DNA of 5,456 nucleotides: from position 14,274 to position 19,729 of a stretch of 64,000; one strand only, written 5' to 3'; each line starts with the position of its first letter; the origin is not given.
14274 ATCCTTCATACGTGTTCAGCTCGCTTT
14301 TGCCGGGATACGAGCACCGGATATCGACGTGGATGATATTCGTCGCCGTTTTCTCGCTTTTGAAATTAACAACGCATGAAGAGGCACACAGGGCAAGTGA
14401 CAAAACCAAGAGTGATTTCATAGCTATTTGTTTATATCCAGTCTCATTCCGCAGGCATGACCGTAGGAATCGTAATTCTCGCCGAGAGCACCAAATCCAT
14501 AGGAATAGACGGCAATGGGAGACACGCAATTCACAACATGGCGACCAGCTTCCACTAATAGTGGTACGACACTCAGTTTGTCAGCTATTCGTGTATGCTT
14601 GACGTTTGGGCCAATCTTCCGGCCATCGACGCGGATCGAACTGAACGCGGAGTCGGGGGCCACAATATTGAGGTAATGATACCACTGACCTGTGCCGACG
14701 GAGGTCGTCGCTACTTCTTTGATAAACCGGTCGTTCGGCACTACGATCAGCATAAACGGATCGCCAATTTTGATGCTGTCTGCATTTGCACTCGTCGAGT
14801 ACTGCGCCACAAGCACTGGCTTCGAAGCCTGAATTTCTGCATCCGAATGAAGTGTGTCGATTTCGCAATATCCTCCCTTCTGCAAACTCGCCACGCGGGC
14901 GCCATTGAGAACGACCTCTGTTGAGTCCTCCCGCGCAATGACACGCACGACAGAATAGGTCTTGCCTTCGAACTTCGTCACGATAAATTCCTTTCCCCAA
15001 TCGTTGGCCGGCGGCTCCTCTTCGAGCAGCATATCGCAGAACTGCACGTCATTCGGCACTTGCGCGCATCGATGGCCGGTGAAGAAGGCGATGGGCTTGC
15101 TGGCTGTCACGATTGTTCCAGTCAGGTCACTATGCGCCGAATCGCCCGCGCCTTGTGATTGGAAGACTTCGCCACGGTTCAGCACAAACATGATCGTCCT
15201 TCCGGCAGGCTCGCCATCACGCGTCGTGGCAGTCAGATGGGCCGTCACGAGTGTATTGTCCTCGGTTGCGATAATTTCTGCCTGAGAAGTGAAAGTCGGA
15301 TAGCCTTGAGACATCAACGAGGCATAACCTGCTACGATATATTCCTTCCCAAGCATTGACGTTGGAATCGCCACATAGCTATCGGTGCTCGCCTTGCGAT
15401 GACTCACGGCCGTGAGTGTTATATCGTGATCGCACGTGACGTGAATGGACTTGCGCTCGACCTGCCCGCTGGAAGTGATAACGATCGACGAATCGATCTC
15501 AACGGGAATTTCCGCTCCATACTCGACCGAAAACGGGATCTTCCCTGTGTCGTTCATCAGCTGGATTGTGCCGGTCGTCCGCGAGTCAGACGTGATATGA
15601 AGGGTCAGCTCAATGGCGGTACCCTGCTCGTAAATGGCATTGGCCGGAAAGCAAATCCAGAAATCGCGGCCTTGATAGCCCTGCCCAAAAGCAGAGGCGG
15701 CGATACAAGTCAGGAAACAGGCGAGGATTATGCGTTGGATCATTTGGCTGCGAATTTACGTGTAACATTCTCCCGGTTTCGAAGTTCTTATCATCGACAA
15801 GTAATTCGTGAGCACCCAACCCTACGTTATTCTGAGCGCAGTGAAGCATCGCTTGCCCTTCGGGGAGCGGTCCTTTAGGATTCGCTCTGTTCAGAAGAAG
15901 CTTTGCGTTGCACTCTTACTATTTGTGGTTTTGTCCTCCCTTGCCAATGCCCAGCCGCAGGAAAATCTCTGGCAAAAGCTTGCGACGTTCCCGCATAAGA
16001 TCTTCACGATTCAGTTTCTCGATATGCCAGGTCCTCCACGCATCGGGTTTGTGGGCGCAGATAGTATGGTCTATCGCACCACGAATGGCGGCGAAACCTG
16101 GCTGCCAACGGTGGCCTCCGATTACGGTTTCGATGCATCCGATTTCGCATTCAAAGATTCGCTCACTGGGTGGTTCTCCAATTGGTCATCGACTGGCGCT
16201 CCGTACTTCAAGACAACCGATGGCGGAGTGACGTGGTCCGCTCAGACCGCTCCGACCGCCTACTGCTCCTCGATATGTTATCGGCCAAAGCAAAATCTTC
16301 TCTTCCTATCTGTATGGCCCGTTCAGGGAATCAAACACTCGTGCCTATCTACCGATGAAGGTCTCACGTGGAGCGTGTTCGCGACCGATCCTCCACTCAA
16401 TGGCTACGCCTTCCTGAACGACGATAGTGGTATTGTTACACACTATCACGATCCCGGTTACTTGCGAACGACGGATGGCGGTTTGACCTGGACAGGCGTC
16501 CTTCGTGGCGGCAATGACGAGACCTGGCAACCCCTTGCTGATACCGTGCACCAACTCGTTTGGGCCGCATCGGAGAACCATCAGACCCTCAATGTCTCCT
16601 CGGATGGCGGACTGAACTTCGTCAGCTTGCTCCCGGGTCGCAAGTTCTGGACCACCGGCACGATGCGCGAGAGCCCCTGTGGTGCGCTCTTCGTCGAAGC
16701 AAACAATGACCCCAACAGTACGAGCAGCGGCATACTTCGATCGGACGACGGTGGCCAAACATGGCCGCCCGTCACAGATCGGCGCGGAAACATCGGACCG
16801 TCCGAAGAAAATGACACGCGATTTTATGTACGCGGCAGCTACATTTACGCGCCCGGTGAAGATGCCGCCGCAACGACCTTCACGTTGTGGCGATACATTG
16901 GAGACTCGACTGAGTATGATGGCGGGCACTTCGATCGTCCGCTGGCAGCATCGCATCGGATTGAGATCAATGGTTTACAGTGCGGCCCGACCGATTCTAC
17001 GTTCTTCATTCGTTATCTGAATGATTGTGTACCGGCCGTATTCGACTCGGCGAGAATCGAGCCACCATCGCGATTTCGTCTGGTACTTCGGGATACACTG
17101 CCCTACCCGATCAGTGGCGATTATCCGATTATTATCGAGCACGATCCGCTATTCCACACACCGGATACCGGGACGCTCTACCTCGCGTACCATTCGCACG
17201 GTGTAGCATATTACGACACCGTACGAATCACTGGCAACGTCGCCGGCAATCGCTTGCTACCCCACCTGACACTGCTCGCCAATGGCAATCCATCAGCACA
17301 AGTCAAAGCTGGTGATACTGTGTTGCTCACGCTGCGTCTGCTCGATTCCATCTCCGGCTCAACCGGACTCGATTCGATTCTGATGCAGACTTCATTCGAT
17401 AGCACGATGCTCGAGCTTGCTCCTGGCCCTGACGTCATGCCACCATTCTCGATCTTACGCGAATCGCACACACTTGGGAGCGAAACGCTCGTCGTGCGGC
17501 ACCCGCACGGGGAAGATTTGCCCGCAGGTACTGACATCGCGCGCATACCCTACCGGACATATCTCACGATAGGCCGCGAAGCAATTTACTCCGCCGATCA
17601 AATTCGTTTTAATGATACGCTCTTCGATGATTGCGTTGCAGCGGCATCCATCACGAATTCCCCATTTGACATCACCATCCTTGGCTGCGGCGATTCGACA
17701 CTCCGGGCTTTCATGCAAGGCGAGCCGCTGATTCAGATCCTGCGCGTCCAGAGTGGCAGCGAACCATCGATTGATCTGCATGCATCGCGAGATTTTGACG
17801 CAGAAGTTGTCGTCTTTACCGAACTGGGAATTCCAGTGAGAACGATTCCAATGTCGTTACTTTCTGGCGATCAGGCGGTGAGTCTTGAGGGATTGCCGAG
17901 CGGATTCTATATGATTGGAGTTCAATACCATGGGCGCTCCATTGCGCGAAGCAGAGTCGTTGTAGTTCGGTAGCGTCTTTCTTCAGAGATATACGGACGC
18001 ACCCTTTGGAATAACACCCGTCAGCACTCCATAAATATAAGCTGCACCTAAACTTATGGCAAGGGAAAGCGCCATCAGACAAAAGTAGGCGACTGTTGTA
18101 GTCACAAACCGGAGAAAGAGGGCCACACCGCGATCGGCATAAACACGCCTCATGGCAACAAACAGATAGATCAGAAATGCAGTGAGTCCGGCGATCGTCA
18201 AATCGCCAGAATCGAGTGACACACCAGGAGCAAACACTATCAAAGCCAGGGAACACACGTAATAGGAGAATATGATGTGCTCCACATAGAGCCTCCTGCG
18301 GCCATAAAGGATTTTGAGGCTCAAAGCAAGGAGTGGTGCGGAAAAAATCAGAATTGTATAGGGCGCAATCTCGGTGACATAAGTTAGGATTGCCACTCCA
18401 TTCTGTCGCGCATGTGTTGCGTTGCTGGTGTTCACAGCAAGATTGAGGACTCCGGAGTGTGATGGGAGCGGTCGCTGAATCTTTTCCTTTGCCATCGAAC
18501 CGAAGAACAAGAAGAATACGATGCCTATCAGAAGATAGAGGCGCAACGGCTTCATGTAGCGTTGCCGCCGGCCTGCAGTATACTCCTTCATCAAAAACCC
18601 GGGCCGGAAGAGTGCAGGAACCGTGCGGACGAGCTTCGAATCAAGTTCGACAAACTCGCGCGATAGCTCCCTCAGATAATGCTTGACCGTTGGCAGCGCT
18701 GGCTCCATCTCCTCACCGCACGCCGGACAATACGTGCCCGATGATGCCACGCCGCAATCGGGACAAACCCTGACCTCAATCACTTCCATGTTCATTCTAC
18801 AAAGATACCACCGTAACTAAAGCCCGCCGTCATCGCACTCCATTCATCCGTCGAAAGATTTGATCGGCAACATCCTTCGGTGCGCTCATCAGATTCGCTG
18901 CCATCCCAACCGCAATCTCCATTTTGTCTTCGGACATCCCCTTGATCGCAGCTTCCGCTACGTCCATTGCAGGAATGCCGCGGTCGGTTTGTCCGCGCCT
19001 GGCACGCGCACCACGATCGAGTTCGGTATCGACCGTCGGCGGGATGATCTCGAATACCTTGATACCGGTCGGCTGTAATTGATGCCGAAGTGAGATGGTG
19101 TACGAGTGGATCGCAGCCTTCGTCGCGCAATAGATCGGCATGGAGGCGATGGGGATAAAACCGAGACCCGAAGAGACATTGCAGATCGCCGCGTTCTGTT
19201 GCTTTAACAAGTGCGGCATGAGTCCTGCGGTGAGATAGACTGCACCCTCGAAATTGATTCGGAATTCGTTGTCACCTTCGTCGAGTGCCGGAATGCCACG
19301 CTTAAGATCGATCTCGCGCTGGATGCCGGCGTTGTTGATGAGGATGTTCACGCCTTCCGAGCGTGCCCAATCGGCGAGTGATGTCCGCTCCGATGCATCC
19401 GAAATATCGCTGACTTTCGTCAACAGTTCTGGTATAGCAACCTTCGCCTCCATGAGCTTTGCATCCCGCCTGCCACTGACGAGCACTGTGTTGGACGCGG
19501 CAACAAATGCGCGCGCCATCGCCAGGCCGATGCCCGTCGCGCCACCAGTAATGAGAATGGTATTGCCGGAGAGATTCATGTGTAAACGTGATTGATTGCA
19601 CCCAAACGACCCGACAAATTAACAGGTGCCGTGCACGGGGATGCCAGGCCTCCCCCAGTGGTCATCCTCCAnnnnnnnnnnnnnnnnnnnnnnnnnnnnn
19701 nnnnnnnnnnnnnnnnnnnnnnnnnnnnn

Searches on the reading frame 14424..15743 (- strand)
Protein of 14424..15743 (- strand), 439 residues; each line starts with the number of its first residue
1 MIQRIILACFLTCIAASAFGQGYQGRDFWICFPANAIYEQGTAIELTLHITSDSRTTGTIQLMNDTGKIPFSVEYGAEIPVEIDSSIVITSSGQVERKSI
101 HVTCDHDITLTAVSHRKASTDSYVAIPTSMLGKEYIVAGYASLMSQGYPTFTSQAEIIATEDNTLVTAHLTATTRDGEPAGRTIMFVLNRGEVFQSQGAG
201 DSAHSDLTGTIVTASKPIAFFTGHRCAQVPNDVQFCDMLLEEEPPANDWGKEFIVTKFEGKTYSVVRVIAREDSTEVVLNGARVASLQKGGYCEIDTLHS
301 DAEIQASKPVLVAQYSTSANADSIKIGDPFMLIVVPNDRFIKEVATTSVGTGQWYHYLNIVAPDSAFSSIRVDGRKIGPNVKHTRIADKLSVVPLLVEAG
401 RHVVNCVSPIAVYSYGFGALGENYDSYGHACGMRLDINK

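Call 31: search_protein_families(library=pfam, proteins=[window:14424-15743:-], max_evalue=0.001)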
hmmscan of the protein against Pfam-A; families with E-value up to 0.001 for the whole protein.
window:14424-15743:- (439 aa): 1 family
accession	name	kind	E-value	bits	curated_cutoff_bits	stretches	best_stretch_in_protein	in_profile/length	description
PF17517.7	IgGFc_binding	-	4.1e-66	223.7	25.6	1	121-416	1-297/297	IgGFc binding protein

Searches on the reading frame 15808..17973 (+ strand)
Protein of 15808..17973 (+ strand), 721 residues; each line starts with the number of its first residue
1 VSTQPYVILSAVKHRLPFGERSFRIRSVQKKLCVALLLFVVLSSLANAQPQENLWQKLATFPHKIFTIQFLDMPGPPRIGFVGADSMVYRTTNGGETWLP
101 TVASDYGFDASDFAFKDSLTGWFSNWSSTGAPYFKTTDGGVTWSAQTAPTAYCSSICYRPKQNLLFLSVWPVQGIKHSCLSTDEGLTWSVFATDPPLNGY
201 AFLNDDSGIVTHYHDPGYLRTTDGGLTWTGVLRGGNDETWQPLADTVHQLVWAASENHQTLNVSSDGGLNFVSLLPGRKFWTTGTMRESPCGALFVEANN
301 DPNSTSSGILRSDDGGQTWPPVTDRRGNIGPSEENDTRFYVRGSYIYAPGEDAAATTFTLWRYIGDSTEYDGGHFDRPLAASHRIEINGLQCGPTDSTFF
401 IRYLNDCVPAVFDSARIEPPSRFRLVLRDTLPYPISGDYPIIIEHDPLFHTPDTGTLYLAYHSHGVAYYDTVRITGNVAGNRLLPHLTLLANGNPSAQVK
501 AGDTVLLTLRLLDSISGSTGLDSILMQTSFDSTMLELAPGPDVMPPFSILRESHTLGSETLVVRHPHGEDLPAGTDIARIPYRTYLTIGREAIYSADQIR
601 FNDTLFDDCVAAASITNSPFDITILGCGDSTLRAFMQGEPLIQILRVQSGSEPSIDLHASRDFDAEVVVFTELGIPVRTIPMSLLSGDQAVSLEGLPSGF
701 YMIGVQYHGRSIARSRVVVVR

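Call 31: search_protein_families(library=pfam, proteins=[window:15808-17973:+], max_evalue=0.001)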
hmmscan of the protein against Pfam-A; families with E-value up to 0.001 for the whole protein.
window:15808-17973:+ (721 aa): 1 family
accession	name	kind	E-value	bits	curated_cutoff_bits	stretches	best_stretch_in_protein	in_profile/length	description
PF02012.26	BNR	-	1.6e-08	33.7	27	0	135-144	2-11/12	BNR/Asp-box repeat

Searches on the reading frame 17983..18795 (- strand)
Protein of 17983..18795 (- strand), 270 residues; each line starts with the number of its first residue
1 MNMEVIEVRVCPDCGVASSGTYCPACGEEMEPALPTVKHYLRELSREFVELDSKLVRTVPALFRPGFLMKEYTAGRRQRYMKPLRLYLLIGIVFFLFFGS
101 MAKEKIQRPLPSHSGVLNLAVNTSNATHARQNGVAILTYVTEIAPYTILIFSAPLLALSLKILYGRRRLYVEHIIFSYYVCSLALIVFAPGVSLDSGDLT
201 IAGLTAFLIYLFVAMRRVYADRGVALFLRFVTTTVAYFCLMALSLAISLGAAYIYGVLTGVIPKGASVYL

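Call 31: search_protein_families(library=pfam, proteins=[window:17983-18795:-], max_evalue=0.001)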
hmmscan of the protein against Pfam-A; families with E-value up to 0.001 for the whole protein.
window:17983-18795:- (270 aa): 1 family
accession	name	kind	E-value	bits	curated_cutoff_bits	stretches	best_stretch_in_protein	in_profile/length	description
PF12412.13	DUF3667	-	1.7e-14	53.5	27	1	52-95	1-45/45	Protein of unknown function (DUF3667)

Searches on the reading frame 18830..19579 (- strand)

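Call 31: search_protein_families(library=pfam, proteins=[window:18830-19579:-], max_evalue=0.001)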
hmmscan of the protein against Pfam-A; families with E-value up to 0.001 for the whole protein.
window:18830-19579:- (249 aa): 2 families
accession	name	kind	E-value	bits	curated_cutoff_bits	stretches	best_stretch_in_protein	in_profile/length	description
PF00106.31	adh_short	-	8.3e-39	133.5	26.6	1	7-193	2-192/195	short chain dehydrogenase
PF13561.12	adh_short_C2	-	1e-18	68.2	27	1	14-195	3-188/236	Enoyl-(Acyl carrier protein) reductase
